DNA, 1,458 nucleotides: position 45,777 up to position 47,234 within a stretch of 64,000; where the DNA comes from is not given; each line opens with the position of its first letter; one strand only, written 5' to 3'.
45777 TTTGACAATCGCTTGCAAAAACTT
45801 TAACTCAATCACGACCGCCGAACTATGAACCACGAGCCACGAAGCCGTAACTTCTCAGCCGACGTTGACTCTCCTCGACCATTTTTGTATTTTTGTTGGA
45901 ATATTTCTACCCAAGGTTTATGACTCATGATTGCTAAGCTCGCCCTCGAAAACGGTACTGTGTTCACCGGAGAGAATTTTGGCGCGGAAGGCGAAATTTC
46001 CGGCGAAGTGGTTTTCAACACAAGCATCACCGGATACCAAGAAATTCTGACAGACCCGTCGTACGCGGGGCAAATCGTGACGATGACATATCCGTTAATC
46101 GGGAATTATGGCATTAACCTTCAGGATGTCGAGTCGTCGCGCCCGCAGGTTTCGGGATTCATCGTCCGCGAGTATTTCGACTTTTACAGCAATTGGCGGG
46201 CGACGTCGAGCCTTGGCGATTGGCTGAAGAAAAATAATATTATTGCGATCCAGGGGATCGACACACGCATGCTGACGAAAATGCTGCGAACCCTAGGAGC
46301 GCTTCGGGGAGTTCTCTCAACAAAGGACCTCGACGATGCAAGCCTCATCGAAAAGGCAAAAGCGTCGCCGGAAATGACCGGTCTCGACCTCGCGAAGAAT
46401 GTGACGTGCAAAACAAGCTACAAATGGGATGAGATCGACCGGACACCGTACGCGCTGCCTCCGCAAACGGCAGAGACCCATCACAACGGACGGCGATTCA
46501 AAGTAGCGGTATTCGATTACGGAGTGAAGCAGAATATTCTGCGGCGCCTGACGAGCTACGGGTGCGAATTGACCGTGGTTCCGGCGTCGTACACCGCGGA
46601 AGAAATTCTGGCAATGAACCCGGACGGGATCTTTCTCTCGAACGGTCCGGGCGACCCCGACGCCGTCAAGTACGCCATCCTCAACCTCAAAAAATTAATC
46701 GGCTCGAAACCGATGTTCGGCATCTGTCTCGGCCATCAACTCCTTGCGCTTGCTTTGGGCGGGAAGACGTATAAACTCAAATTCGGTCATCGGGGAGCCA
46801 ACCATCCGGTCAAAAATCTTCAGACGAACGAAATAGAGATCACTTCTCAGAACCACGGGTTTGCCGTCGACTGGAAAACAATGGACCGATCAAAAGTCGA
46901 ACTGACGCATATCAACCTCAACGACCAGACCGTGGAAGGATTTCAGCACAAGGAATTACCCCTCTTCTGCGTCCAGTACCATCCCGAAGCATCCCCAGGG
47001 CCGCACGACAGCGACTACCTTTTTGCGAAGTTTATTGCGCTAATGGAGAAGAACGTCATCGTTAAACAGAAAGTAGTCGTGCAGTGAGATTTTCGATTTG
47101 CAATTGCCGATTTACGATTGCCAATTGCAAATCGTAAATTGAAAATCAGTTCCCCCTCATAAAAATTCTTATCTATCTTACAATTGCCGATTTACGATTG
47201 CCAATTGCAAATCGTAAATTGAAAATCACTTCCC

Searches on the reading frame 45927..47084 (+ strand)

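Call 21: search_protein_families(library=ncbifam, proteins=[window:45927-47084:+], max_evalue=0.00001)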
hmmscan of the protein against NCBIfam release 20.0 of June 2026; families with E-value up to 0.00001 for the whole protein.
window:45927-47084:+ (386 aa): 21 families
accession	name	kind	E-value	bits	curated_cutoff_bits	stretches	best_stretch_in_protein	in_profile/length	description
TIGR01368.1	CPSaseIIsmall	equivalog_domain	1.8e-159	530.5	307.35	1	3-375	1-361/361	glutamine-hydrolyzing carbamoyl-phosphate synthase small subunit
NF009475.0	PRK12838.1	equivalog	1.2e-139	465.3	221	1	2-376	2-356/359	carbamoyl phosphate synthase small subunit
NF011201.0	PRK14607.1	equivalog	3.7e-20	72.1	670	1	203-381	14-197/534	bifunctional anthranilate synthase component II/anthranilate phosphoribosyltransferase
TIGR00566.1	trpG_papA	subfamily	1.5e-16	60.7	121.05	1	203-355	14-176/192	glutamine amidotransferase of anthranilate synthase or aminodeoxychorismate synthase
NF001975.0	PRK00758.1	equivalog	1.6e-16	60.5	198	1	202-374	15-183/185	GMP synthase subunit A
TIGR00888.1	guaA_Nterm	equivalog_domain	2.7e-16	59.5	172.15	1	201-370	11-181/188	glutamine-hydrolyzing GMP synthase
NF005799.0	PRK07649.1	equivalog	1.3e-15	57.4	327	1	203-376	14-191/195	aminodeoxychorismate/anthranilate synthase component II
NF005367.0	PRK06895.1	equivalog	1.1e-14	54.8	265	1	233-355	45-172/190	anthranilate synthase component II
NF010081.0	PRK13566.1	equivalog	8e-14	50.8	645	1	209-355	549-700/729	anthranilate synthase component I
NF005946.0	PRK08007.1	equivalog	4.6e-13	49.1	332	1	210-355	21-171/187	aminodeoxychorismate synthase component 2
NF006462.0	PRK08857.1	equivalog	4.8e-13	49.1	345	1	207-357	18-178/193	aminodeoxychorismate/anthranilate synthase component II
TIGR01823.1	PabB-fungal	equivalog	5e-13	48.2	442.55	1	232-376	54-207/742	aminodeoxychorismate synthase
NF005849.0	PRK07765.1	equivalog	1.6e-12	47.2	308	1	223-355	38-175/219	aminodeoxychorismate/anthranilate synthase component II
TIGR01815.1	TrpE-clade3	equivalog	4.3e-12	44.8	739.15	1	207-355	535-688/717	anthranilate synthase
NF000848.1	PRK00074.1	equivalog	5.1e-12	45.2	400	1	194-370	2-184/512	glutamine-hydrolyzing GMP synthase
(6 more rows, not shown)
